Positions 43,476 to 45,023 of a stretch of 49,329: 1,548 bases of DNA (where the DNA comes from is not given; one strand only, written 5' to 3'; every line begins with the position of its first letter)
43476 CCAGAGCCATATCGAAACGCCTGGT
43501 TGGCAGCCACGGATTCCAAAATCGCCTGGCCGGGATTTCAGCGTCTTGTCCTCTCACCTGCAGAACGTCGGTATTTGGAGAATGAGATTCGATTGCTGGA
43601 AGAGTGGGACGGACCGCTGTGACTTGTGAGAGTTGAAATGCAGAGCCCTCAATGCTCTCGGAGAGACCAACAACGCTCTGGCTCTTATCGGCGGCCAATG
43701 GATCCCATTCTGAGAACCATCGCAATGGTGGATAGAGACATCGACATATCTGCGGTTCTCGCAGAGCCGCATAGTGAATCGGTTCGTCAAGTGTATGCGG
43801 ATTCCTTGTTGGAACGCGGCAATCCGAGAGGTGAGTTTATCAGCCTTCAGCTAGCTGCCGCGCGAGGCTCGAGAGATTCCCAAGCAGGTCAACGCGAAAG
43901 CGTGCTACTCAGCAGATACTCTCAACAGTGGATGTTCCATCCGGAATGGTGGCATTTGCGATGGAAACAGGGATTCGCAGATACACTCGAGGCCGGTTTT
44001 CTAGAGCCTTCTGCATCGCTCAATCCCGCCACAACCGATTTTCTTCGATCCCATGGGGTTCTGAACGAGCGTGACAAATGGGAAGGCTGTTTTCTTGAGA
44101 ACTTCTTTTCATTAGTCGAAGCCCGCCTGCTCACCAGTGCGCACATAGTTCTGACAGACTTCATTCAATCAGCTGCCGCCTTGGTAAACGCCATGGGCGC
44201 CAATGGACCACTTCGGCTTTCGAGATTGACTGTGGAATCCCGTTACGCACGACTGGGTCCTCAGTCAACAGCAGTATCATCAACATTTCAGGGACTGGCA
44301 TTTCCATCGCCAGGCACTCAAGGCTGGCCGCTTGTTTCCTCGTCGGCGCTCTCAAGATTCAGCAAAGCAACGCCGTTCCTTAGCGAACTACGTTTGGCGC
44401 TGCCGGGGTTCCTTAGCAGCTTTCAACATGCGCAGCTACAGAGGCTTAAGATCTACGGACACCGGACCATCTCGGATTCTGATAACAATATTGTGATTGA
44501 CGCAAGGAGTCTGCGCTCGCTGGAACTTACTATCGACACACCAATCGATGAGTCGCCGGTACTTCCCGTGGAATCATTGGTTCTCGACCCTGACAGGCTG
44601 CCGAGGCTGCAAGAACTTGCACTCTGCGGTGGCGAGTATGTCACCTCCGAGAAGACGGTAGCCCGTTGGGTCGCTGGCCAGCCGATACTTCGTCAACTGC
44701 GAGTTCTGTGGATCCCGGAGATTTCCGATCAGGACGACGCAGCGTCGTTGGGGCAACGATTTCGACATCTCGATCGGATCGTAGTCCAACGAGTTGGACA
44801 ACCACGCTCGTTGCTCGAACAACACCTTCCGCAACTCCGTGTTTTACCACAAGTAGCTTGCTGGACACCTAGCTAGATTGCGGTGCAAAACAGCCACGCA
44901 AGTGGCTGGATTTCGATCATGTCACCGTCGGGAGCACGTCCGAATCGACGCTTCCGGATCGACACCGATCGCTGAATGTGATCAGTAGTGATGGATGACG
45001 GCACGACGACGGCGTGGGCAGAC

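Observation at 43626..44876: TIGR02996 (Gemmata-type repeat-companion) + LRR protein inside a polymorphic-toxin locus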

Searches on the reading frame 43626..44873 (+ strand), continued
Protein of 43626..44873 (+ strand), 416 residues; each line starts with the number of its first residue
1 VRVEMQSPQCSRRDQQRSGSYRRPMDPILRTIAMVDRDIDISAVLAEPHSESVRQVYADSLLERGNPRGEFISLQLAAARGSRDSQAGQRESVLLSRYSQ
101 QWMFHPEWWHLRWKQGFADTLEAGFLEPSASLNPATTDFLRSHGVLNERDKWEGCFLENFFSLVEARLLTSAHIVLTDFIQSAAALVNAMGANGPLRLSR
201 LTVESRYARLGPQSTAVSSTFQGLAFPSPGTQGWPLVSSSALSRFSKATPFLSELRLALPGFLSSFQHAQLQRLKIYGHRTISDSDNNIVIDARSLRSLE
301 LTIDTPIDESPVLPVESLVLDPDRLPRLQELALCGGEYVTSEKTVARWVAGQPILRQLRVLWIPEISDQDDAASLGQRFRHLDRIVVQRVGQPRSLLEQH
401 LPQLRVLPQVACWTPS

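Call 68: search_protein_families(library=pfam, proteins=[L001:30-416:+, L001:163-1071:+, L001:777-1796:+, L001:1079-1819:+, L001:1342-1842:+, L001:2500-3534:+, L001:3549-4289:+, L001:9035-9610:+, L001:7355-8764:+], max_evalue=0.01)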
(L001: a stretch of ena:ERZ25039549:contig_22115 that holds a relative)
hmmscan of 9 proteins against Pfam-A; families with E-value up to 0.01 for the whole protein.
L001:30-416:+ (129 aa): 0 families

L001:163-1071:+ (303 aa): 3 families
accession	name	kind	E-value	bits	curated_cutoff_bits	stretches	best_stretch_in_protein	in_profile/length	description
PF12256.14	TcdB_toxin_midN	-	4.7e-11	42.7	24.8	1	137-244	27-138/181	Insecticide toxin TcdB middle/N-terminal region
PF01839.29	FG-GAP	-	0.0012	19.1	22.1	0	77-89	8-20/37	FG-GAP repeat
PF13517.12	FG-GAP_3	-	0.0014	19.7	26.9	0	78-152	1-58/61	FG-GAP-like repeat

L001:777-1796:+ (340 aa): 0 families

L001:1079-1819:+ (247 aa): 0 families

L001:1342-1842:+ (167 aa): 0 families

L001:2500-3534:+ (345 aa): 1 family
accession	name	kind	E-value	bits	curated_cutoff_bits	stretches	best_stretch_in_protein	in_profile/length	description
PF22483.2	Mu-transpos_C_2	-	1e-18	67.2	27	1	151-222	1-72/73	Mu transposase, C-terminal domain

L001:3549-4289:+ (247 aa): 21 families
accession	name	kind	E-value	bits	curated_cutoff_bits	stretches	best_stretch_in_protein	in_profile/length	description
PF01695.23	IstB_IS21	-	5.4e-63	213.1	24.1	1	9-241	2-233/238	IstB-like ATP binding protein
PF00308.24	Bac_DnaA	-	2e-05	25.3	23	1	100-207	34-144/162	Bacterial DnaA ATPAse domain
PF04851.21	ResIII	-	2.5e-05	24.7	22.5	1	89-129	10-52/164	Type III restriction enzyme, res subunit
PF13191.12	AAA_16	-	2.9e-05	25.1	32.6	1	87-158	8-85/167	AAA ATPase domain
PF14532.12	Sigma54_activ_2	-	5e-05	24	25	1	99-200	20-106/138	Sigma-54 interaction domain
PF10412.15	TrwB_AAD_bind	-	5.5e-05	22.7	20.5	1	95-132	10-47/387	Type IV secretion-system coupling protein DNA-binding domain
PF20720.3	nSTAND3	-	0.00013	22.1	27.2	1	99-133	16-50/155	Novel STAND NTPase 3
PF00158.32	Sigma54_activat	-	0.00013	22.1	20.2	1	97-136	19-58/168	Sigma-54 interaction domain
PF13401.12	AAA_22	-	0.00017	22.4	27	1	101-162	6-57/130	AAA domain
PF02562.22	PhoH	-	0.00022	21.2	27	1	88-129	7-48/205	PhoH-like protein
PF25199.1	nSTAND_NTPase5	-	0.00044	20.5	34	1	77-171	18-106/145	Novel STAND NTPase 5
PF00004.35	AAA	-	0.0005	21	21.2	1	103-170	1-66/131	ATPase family associated with various cellular activities (AAA)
PF13481.12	AAA_25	-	0.0007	19.7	27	1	95-133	28-65/195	AAA domain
PF03969.22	AFG1_ATPase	-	0.0016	17.9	27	1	99-178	60-143/361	AFG1-like ATPase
PF00270.35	DEAD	-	0.0017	18.6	26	1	90-133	4-50/167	DEAD/DEAH box helicase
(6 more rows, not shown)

L001:9035-9610:+ (192 aa): 0 families

L001:7355-8764:+ (470 aa): 1 family
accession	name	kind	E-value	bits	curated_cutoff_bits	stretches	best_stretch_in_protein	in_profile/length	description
PF05598.16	DUF772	-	1.4e-10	41.5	23.1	1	63-138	1-74/74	Transposase domain (DUF772)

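Call 74: search_solved_structures(query=window:43698-44873:+, max_evalue=1)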
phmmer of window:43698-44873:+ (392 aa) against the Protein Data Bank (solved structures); distinct sequences matched with E-value up to 1: 0.

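Call 76: search_protein_families(library=pfam, proteins=[P0015, P0018, P0020, P0023, P0025, P0010, P0017, P0021, P0022, P0012], max_evalue=0.01)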
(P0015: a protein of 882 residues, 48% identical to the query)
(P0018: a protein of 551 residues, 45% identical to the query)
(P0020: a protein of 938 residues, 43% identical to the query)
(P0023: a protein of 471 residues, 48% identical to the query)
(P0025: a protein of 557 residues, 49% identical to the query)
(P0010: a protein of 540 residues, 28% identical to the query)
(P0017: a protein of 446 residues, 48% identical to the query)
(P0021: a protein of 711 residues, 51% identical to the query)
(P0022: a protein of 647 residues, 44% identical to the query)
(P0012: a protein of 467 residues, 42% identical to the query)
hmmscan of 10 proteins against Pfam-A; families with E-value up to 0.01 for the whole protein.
P0015 (882 aa): 0 families

P0018 (551 aa): 0 families

P0020 (938 aa): 0 families

P0023 (471 aa): 1 family
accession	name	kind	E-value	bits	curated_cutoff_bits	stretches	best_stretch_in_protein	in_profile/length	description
PF14559.12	TPR_19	-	0.0002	22.1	25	0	85-113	39-68/68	Tetratricopeptide repeat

P0025 (557 aa): 0 families

P0010 (540 aa): 0 families

P0017 (446 aa): 0 families

P0021 (711 aa): 0 families

P0022 (647 aa): 1 family
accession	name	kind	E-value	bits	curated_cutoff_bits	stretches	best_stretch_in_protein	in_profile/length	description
PF04434.22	SWIM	-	1.2e-05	25.1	19.6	1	49-81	1-37/38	SWIM zinc finger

P0012 (467 aa): 3 families
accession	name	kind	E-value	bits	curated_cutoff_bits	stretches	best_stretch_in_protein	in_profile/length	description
PF13516.12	LRR_6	-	8.5e-14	50.9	23.4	1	383-403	4-24/24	Leucine Rich repeat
PF12799.13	LRR_4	-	1.6e-05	25.4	27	1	383-420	2-35/44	Leucine Rich repeats (2 copies)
PF00560.39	LRR_1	-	0.0011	19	20.6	0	383-397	1-15/23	Leucine Rich Repeat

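Call 79: search_protein_families(library=pfam, alignment_id=A7, max_evalue=0.0001)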
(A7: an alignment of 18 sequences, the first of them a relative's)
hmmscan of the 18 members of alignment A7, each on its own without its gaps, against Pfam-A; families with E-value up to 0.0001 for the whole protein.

A. member 1, L010:5293-6015:+ (241 aa): 1 family
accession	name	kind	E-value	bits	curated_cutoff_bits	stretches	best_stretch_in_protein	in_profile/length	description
PF07238.19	PilZ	-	6.5e-15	55.8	22.5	1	6-97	3-92/102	PilZ domain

B. families by the number of members that match (of 18 scanned): 26 families (the first 25 are shown)
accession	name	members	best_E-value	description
PF07394.17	DUF1501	1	2.4e-101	Protein of unknown function (DUF1501)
PF04115.18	Ureidogly_lyase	1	8.8e-49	Ureidoglycolate lyase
PF01433.26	Peptidase_M1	1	2.4e-42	Peptidase family M1 domain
PF01163.29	RIO1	1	1.2e-39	RIO domain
PF13620.12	CarboxypepD_reg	1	7.4e-36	Carboxypeptidase regulatory-like domain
PF09127.17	Leuk-A4-hydro_C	1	1.9e-25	Leukotriene A4 hydrolase, C-terminal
PF13516.12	LRR_6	1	4e-20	Leucine Rich repeat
PF01882.25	DUF58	1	4e-19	Protein of unknown function DUF58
PF07238.19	PilZ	1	6.5e-15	PilZ domain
PF13715.12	CarbopepD_reg_2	1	2.4e-13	CarboxypepD_reg-like domain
PF00595.29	PDZ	1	7.7e-10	PDZ domain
PF08281.18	Sigma70_r4_2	1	8.1e-09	Sigma-70, region 4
PF17820.7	PDZ_6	1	1.3e-08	PDZ domain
PF01636.29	APH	1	1.9e-08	Phosphotransferase enzyme family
PF19974.5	TCAD9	1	3.6e-08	Ternary complex associated domain 9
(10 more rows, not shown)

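Call 80: search_protein_families(library=pfam, alignment_id=A8, max_evalue=0.0001)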
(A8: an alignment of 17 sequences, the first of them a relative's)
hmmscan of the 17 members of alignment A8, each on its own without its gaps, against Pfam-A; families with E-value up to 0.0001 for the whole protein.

A. member 1, L045:2754-3203:+ (150 aa): 0 families

B. families by the number of members that match (of 17 scanned): 23 families
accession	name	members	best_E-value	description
PF00092.34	VWA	2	1.5e-06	von Willebrand factor type A domain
PF00448.28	SRP54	1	1.3e-75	SRP54-type protein, GTPase domain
PF01135.25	PCMT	1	8.4e-60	Protein-L-isoaspartate(D-aspartate) O-methyltransferase (PCMT)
PF00990.26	GGDEF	1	3.6e-50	Diguanylate cyclase, GGDEF domain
PF02222.28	ATP-grasp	1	7.7e-43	ATP-grasp domain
PF01138.27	RNase_PH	1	3.6e-29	3' exoribonuclease family, domain 1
PF02978.25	SRP_SPB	1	9.4e-24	Signal peptide binding domain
PF22660.2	RS_preATP-grasp-like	1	3.1e-20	Ribonucleotide synthetase preATP-grasp domain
PF01061.29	ABC2_membrane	1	9.9e-20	ABC-2 type transporter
PF00575.29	S1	1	4.8e-18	S1 RNA binding domain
PF00072.30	Response_reg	1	1.1e-15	Response regulator receiver domain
PF12698.13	ABC2_membrane_3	1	4.3e-13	ABC-2 family transporter protein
PF00013.35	KH_1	1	1.4e-11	KH domain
PF00005.33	ABC_tran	1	8e-11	ABC transporter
PF17769.7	PurK_C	1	3.1e-10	Phosphoribosylaminoimidazole carboxylase C-terminal domain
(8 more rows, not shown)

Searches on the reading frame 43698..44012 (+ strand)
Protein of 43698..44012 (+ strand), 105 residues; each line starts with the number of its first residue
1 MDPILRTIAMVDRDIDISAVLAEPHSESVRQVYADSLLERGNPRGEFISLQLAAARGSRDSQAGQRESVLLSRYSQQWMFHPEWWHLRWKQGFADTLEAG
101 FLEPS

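Call 62: predict_structure(alignment_id=A6)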
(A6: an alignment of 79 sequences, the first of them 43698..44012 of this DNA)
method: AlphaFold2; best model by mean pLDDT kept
length: 105 residues; sequences in the alignment: 79
mean_pLDDT: 84.3   pTM: 0.75
mean pLDDT of the five models: 84.3, 83.8, 82.6, 81.6, 80.7
residues with pLDDT >= 90: 60; 70-90: 23; 50-70: 21; < 50: 1
segments of 3 or more residues with pLDDT < 50: none
pLDDT, mean of each block of 10 residues (from residue 1): 55 71 94 95 97 95 97 89 81 84 55
secondary structure, 60 per line:
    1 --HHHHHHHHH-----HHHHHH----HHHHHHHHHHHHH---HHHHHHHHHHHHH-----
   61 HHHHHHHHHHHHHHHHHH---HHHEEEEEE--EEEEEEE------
elements in order: H3-11 H17-22 H27-39 H43-55 H61-78 E85-90 E93-99

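Call 65: fold_search(model_id=the predicted structure, library=pdb)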
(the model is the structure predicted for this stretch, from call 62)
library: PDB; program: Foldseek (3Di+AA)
matches with E <= 10: 127; with E <= 0.001: 0
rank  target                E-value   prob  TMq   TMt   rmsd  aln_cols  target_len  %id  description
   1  7t09_A                1.6e+00  0.28  0.29  0.11   8.4        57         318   21  Cryptococcus neoformans protein farnesyltransferase in complex with FPP and inhibitor 2d (released 2022-11-09)
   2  1elw_B                1.7e+00  0.30  0.35  0.32   7.5        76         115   12  Crystal structure of the TPR1 domain of HOP in complex with a HSC70 peptide (released 2000-04-26)
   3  5fzq_B                2.2e+00  0.35  0.33  0.33   5.2        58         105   17  Designed TPR Protein M4N (released 2016-10-12)
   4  5fzr_A                2.3e+00  0.16  0.26  0.26  10.2        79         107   14  Designed TPR Protein M4N delta C (CF I) (released 2016-10-12)
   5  8ump_A                2.4e+00  0.25  0.34  0.30   7.4        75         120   13  T33-ml35 - Designed Tetrahedral Protein Cage Using Machine Learning Algorithms (released 2023-11-15)
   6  2kat_MODEL_1_A        2.6e+00  0.15  0.29  0.27   6.0        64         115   20  Solution structure of protein BPP2914 from Bordetella parapertussis. Northeast Structural Genomics Consortium  (released 2008-12-16)
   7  8qoy                  2.9e+00  0.18  0.30  0.05   4.7        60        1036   18  Capsular polysaccharide synthesis multienzyme of Actinobacillus Pleuropneumoniae serotype 3 (released 2024-07-03)
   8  3j9x_1                2.9e+00  0.07  0.24  0.20  15.3        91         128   13  A Virus that Infects a Hyperthermophile Encapsidates A-Form DNA (released 2015-06-03)
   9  7xcn_Q                3.1e+00  0.08  0.18  0.11   9.2        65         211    9  Crystal structure of the MttB-MttC complex at 2.7 A resolution (released 2023-01-18)
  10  3k9i                  3.3e+00  0.30  0.37  0.36   3.9        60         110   23  Crystal structure of Putative protein binding protein (NP_241345.1) from Bacillus halodurans at 2.71 A resolution (released 2009-11-24)
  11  4gyy_C                3.3e+00  0.23  0.32  0.07   5.1        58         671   14  Crystal structure of human O-GlcNAc Transferase with UDP-5SGlcNAc and a peptide substrate (released 2012-10-31)
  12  8g53                  3.5e+00  0.20  0.32  0.19   6.1        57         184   26  Crystal structure of a bacterial TPAT family transporter (released 2023-05-24)
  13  6v8e_B                4.0e+00  0.21  0.31  0.29   4.9        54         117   13  Computationally designed C3-symmetric homotrimer from TPR repeat protein (released 2020-08-12)
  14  6gxz_C                4.0e+00  0.20  0.34  0.25   5.2        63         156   10  Crystal structure of the human RPAP3(TPR2)-PIH1D1(CS) complex (released 2018-08-08)
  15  5vif_A                4.5e+00  0.18  0.32  0.07   5.5        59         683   14  Electrophilic probes for deciphering substrate recognition by O-GlcNAc transferase (released 2017-10-18)
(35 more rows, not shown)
